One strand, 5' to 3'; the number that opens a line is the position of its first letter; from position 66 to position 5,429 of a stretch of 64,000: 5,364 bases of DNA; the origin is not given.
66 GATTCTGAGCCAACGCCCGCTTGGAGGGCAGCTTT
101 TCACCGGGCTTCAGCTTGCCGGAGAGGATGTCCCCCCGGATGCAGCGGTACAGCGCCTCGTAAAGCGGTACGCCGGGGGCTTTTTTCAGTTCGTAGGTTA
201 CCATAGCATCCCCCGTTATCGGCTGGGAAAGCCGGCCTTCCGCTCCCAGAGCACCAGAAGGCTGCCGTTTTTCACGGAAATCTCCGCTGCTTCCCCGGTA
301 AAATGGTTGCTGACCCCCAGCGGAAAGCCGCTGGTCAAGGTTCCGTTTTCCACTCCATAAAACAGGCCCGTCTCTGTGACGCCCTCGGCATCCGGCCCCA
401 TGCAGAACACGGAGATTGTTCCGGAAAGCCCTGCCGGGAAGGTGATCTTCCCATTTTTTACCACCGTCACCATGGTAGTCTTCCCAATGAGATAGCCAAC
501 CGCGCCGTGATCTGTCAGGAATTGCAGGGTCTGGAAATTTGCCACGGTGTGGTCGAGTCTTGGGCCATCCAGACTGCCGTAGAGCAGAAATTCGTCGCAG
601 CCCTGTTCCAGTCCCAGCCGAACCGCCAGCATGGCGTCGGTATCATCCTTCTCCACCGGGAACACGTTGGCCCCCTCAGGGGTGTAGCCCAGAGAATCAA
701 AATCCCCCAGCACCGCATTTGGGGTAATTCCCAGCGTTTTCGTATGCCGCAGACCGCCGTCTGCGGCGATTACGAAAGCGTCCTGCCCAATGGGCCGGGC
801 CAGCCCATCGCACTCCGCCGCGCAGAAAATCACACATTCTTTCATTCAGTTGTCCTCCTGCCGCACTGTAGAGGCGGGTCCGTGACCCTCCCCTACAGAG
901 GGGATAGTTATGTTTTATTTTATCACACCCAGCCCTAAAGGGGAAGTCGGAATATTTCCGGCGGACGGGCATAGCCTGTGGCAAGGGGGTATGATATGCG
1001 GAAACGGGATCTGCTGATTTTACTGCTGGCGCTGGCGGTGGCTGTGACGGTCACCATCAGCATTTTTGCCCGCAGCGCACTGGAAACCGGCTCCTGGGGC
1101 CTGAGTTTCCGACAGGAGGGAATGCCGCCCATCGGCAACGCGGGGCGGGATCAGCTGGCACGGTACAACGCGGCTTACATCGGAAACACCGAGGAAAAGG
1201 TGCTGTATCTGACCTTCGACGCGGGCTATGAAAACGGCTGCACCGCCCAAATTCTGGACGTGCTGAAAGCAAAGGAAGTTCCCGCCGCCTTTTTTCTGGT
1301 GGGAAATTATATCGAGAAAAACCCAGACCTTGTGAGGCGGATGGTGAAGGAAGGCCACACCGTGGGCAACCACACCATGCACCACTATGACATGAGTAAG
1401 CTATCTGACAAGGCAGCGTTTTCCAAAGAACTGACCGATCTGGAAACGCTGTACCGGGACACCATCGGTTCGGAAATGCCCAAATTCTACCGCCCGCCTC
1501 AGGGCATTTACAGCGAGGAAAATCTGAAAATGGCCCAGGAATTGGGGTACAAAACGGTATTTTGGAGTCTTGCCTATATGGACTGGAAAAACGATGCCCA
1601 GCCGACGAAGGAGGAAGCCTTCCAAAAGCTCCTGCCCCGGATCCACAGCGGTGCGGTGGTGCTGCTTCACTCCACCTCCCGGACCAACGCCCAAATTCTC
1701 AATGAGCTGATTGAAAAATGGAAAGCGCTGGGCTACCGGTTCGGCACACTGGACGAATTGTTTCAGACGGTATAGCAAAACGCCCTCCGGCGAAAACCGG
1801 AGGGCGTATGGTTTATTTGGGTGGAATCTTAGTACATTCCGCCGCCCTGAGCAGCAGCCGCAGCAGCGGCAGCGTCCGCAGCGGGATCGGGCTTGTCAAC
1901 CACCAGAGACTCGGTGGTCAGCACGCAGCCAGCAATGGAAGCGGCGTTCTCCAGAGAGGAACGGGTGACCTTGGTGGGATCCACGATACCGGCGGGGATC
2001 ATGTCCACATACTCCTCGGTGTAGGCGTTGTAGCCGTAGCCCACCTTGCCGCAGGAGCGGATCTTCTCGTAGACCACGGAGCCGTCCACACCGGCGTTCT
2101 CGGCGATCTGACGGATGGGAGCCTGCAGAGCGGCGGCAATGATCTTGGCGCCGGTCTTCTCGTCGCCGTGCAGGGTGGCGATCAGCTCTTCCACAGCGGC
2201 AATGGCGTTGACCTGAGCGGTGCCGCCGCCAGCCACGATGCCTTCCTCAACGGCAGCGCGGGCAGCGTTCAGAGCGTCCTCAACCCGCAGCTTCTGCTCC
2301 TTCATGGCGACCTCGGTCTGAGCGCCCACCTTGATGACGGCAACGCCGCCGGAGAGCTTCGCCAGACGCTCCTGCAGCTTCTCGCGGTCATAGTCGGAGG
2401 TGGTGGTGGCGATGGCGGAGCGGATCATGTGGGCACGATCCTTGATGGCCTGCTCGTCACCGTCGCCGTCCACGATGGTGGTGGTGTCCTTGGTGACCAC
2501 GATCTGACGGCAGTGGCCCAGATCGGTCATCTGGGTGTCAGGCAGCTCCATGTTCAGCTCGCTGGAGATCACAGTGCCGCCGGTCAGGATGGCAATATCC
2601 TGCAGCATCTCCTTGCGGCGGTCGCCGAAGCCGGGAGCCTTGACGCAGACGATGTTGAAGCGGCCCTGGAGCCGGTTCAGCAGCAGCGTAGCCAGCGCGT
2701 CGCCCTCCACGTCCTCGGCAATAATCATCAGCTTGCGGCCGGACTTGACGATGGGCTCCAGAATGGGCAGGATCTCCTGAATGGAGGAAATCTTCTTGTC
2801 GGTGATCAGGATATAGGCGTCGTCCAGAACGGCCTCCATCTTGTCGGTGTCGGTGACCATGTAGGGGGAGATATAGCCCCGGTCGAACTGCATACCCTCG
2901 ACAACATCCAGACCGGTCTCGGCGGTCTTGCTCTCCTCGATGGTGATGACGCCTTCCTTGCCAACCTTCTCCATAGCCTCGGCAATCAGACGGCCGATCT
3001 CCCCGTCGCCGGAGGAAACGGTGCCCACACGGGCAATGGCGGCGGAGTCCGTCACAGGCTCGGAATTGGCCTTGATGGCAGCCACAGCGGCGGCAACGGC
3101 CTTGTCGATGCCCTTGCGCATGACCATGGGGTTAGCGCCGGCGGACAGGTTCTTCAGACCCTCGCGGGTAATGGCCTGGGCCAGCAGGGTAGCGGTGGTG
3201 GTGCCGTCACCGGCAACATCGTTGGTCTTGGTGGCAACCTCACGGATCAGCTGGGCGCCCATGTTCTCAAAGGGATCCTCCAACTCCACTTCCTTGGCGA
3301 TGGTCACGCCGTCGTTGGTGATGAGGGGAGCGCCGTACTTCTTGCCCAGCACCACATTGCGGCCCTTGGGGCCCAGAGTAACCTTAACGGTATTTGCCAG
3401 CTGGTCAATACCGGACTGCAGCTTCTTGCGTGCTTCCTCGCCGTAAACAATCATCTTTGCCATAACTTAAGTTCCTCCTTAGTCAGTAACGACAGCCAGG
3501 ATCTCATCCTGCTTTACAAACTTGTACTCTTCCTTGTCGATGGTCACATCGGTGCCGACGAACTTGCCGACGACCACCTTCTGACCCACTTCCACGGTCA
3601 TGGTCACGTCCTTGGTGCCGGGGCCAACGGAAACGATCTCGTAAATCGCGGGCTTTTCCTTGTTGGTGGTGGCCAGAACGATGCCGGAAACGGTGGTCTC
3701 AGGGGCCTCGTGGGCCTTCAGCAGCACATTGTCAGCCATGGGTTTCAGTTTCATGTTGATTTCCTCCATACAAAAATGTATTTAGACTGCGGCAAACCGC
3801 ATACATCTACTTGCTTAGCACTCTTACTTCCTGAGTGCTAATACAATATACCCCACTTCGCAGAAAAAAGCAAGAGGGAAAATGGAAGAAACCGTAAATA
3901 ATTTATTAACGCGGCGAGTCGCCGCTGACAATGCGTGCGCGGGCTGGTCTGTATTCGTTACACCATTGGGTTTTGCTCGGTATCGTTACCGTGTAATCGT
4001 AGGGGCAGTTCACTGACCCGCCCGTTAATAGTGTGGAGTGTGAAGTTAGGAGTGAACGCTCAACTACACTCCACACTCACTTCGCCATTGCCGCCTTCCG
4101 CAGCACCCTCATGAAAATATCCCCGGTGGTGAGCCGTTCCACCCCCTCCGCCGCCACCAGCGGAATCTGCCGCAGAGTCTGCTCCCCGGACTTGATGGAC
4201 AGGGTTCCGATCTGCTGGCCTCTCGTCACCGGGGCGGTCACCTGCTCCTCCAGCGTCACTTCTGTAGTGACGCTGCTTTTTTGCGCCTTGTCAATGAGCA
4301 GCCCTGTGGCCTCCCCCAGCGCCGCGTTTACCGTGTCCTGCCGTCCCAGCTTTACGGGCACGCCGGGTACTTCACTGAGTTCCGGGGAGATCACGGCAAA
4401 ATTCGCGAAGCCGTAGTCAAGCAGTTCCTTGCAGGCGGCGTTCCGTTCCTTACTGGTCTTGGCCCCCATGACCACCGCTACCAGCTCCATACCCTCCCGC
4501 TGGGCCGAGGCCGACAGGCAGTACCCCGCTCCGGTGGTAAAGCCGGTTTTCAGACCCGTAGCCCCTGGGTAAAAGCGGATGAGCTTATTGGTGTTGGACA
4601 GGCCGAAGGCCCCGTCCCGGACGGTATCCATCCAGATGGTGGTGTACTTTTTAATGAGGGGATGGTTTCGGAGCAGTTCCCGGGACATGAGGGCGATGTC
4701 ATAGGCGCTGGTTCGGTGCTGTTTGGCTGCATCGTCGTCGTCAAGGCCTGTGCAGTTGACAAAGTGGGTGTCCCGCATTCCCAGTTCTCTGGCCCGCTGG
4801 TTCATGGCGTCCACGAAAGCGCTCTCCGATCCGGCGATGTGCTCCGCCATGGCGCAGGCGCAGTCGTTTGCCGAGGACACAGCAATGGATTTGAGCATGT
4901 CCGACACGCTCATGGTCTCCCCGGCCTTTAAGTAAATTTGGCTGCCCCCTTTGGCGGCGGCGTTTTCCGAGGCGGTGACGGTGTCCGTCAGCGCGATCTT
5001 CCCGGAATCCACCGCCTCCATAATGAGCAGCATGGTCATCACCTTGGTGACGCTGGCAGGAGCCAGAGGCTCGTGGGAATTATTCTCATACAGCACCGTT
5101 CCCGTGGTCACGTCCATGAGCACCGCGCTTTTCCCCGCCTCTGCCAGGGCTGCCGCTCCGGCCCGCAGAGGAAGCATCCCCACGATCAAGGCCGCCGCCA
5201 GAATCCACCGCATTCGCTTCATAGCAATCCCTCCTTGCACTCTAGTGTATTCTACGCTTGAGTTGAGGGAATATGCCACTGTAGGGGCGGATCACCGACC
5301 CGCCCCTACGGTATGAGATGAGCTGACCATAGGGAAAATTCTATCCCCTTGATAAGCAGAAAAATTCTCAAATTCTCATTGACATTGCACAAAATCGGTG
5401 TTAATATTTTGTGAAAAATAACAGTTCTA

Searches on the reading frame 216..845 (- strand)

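Call 17: search_protein_families(library=pfam, proteins=[window:216-845:-], max_evalue=0.001)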
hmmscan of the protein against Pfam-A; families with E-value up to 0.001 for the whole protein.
window:216-845:- (209 aa): 2 families
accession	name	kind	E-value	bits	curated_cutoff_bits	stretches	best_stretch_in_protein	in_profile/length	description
PF04263.21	TPK_catalytic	-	4.3e-15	56.1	30.7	1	22-108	8-102/113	Thiamin pyrophosphokinase, catalytic domain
PF04265.19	TPK_B1_binding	-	2.2e-12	46.9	22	1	142-195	12-66/67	Thiamin pyrophosphokinase, vitamin B1 binding domain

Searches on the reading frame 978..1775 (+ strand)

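Call 17: search_protein_families(library=pfam, proteins=[window:978-1775:+], max_evalue=0.001)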
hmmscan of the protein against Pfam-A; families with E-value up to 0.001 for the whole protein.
window:978-1775:+ (265 aa): 1 family
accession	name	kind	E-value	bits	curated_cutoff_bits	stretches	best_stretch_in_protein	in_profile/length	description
PF01522.26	Polysacc_deac_1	-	1.8e-36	125.3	23.1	1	69-194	2-124/124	Polysaccharide deacetylase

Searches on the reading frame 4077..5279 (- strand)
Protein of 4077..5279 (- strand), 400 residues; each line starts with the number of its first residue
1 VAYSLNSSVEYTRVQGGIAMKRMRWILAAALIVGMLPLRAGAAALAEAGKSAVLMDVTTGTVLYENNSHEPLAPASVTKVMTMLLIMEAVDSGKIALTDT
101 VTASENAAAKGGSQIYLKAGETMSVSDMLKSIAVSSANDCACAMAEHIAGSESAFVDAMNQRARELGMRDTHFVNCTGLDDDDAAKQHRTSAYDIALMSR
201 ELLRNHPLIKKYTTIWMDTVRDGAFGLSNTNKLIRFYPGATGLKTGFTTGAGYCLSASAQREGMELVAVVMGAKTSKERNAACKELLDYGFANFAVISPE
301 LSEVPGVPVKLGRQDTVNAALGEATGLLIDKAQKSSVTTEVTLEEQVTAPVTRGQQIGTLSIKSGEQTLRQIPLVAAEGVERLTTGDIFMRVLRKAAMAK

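Call 17: search_protein_families(library=pfam, proteins=[window:4077-5279:-], max_evalue=0.001)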
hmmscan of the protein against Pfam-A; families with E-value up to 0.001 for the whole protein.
window:4077-5279:- (400 aa): 5 families
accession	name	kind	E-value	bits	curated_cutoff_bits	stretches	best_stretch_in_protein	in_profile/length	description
PF00768.25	Peptidase_S11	-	2.9e-75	253.2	27.6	1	47-275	10-239/239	D-alanyl-D-alanine carboxypeptidase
PF13354.11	Beta-lactamase2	-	2.6e-16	60.1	22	1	52-216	2-160/214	Beta-lactamase enzyme family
PF07943.18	PBP5_C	-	4.5e-14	52.8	21.2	1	307-382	16-91/91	Penicillin-binding protein 5, C-terminal domain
PF00144.29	Beta-lactamase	-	3.8e-05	23.4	27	1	51-114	16-80/329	Beta-lactamase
PF02113.21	Peptidase_S13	-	0.00042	19.6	22.8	1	51-127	20-98/444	D-Ala-D-Ala carboxypeptidase 3 (S13) family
